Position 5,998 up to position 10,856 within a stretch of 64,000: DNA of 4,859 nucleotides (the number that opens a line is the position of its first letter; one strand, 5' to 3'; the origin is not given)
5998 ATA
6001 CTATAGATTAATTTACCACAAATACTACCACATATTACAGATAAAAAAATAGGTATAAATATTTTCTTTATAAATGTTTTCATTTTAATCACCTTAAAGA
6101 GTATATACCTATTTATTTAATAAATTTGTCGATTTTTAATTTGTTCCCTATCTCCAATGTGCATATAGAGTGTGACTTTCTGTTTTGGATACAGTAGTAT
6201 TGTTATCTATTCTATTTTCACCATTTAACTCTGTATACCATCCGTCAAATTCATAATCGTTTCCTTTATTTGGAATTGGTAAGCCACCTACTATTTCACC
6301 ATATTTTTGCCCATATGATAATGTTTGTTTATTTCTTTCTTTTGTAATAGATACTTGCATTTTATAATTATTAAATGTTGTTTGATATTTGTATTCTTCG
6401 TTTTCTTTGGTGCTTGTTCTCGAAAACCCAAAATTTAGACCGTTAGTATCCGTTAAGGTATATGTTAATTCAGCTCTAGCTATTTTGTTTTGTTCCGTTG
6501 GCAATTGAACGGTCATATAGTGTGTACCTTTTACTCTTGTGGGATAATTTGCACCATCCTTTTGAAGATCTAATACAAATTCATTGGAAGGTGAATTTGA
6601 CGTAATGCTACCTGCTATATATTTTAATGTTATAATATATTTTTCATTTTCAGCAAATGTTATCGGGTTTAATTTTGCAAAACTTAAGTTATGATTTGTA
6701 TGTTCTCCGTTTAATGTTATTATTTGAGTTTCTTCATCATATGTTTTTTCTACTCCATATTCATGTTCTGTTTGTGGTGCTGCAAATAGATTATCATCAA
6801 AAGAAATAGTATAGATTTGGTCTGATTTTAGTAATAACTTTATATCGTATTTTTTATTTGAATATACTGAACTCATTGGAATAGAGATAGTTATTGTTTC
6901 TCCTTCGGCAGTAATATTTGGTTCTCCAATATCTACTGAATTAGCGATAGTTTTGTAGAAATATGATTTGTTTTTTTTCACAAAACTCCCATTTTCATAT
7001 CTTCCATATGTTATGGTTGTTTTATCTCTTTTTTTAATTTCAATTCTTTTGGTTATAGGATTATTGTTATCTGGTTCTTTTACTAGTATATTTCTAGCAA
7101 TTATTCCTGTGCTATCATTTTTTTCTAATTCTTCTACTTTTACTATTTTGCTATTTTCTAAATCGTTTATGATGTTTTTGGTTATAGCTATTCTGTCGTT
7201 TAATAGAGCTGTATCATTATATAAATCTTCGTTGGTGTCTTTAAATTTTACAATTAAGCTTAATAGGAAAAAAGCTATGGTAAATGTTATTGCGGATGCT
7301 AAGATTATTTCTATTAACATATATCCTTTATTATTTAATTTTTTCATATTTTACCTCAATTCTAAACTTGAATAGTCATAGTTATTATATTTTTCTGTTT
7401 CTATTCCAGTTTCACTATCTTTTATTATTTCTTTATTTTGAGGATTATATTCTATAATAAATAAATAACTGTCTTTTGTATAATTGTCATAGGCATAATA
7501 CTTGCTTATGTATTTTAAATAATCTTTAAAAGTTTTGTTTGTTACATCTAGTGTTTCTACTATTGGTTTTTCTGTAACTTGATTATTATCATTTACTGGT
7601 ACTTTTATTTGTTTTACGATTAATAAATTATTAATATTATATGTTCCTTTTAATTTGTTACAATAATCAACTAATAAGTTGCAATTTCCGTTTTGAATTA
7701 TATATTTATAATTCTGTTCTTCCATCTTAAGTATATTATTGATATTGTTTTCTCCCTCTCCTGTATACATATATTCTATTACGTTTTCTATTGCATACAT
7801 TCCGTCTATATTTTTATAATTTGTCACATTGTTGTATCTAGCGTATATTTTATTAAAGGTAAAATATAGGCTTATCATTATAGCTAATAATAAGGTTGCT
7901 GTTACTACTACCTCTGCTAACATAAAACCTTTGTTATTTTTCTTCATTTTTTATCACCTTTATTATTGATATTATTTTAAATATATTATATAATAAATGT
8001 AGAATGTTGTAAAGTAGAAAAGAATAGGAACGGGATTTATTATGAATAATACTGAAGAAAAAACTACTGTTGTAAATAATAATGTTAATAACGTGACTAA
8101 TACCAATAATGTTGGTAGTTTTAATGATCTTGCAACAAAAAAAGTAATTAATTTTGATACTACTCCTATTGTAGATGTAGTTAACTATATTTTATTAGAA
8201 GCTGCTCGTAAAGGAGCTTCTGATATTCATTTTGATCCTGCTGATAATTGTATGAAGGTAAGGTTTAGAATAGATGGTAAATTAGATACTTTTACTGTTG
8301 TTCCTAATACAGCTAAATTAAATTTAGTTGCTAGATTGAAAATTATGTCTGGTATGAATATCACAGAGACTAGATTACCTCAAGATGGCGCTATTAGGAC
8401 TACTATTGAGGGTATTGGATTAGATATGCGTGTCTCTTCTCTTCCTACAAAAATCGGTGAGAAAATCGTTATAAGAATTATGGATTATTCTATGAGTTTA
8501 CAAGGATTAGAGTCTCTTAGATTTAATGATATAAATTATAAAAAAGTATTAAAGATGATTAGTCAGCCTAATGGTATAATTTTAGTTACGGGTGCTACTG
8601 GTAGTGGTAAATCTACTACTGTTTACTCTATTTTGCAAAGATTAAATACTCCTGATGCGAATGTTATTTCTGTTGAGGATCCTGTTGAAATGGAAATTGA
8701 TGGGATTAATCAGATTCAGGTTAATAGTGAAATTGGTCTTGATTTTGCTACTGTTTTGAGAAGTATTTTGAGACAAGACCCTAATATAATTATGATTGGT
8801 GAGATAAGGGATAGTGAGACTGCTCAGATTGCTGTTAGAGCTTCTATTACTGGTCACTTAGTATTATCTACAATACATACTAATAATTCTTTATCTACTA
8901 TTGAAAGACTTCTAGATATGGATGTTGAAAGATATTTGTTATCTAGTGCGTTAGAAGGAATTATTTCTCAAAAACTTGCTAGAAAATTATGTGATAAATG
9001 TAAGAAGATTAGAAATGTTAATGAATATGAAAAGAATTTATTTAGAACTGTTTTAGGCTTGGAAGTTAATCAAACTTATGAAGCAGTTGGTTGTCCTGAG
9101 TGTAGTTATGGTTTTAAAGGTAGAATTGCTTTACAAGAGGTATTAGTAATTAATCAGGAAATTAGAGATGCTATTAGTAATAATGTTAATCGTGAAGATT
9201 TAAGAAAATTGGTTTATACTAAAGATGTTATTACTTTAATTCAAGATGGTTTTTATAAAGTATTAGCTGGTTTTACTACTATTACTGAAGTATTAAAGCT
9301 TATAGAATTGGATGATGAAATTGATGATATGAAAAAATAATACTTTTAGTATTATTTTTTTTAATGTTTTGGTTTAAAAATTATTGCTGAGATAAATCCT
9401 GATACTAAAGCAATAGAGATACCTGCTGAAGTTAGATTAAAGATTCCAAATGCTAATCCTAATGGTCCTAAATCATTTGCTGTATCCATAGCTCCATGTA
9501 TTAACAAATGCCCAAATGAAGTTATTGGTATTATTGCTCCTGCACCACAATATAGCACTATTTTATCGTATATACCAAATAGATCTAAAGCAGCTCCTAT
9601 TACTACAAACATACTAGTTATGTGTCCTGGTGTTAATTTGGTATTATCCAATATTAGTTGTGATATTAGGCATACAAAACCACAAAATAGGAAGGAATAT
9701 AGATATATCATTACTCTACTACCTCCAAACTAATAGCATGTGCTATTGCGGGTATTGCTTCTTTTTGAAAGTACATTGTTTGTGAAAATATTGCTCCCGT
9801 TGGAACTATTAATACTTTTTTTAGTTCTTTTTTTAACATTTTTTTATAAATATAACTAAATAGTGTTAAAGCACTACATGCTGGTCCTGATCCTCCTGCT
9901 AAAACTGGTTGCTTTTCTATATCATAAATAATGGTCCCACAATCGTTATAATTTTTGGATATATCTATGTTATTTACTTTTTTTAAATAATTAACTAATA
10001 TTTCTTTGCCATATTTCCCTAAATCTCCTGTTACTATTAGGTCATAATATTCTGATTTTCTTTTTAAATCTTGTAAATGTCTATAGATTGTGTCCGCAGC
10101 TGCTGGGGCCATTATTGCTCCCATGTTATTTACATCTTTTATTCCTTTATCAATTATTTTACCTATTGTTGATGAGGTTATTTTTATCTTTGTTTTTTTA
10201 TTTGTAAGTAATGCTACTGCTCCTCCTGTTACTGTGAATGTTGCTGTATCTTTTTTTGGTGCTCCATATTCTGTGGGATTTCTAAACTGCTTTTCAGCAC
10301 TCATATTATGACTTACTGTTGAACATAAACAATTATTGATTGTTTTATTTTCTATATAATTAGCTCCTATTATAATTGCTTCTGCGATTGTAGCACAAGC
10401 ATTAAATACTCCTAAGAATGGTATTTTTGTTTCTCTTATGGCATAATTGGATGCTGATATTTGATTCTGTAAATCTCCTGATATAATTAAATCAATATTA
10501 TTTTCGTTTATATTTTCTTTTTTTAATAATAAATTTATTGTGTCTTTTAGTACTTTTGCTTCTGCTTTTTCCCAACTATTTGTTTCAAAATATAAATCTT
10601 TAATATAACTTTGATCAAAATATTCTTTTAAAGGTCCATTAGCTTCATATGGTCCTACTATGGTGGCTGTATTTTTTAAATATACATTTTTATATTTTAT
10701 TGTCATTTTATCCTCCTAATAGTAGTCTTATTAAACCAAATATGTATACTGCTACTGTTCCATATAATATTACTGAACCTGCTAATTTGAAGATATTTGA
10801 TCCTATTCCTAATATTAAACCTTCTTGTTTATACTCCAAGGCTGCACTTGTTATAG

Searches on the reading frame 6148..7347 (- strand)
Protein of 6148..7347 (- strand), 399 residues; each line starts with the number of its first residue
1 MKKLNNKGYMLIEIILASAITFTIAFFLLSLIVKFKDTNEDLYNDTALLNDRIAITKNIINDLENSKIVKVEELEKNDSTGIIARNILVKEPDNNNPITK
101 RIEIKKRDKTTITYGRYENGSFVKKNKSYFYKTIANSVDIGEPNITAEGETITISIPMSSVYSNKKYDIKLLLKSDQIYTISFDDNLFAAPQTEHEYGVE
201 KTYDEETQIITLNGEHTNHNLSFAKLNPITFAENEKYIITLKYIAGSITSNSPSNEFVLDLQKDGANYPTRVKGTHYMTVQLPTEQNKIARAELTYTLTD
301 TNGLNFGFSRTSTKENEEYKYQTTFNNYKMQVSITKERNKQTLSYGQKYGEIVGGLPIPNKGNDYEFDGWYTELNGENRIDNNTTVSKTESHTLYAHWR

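Call 74: search_protein_families(library=pfam, proteins=[window:6148-7347:-], max_evalue=0.00001)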
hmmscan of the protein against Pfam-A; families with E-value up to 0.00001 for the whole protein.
window:6148-7347:- (399 aa): 1 family
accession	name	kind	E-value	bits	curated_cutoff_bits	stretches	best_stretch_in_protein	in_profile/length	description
PF09479.16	Flg_new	-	1.3e-09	38.4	27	1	339-397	12-65/65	Listeria-Bacteroides repeat domain (List_Bact_rpt)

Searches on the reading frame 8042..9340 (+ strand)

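Call 74: search_protein_families(library=pfam, proteins=[window:8042-9340:+], max_evalue=0.00001)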
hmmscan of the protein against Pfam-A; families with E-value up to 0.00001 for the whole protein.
window:8042-9340:+ (432 aa): 1 family
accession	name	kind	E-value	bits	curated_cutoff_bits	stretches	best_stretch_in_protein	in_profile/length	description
PF00437.27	T2SSE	-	6.5e-125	417.1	24.9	1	39-418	4-369/370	Type II/IV secretion system protein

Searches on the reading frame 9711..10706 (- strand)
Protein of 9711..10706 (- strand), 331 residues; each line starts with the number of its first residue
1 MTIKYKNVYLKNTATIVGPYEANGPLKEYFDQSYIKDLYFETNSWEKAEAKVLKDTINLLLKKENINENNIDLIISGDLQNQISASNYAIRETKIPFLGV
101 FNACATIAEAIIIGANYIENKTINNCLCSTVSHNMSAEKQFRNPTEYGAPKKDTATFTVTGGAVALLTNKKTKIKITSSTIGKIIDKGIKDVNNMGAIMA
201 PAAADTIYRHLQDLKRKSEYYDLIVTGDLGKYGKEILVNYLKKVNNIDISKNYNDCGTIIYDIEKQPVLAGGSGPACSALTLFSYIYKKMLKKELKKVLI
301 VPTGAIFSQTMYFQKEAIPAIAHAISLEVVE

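Call 74: search_protein_families(library=pfam, proteins=[window:9711-10706:-], max_evalue=0.00001)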
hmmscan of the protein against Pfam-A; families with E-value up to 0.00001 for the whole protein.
window:9711-10706:- (331 aa): 1 family
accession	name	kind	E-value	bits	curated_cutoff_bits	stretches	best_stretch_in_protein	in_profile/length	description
PF07451.17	SpoVAD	-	6.3e-131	436.4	22.1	1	6-328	9-329/329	Stage V sporulation protein AD (SpoVAD)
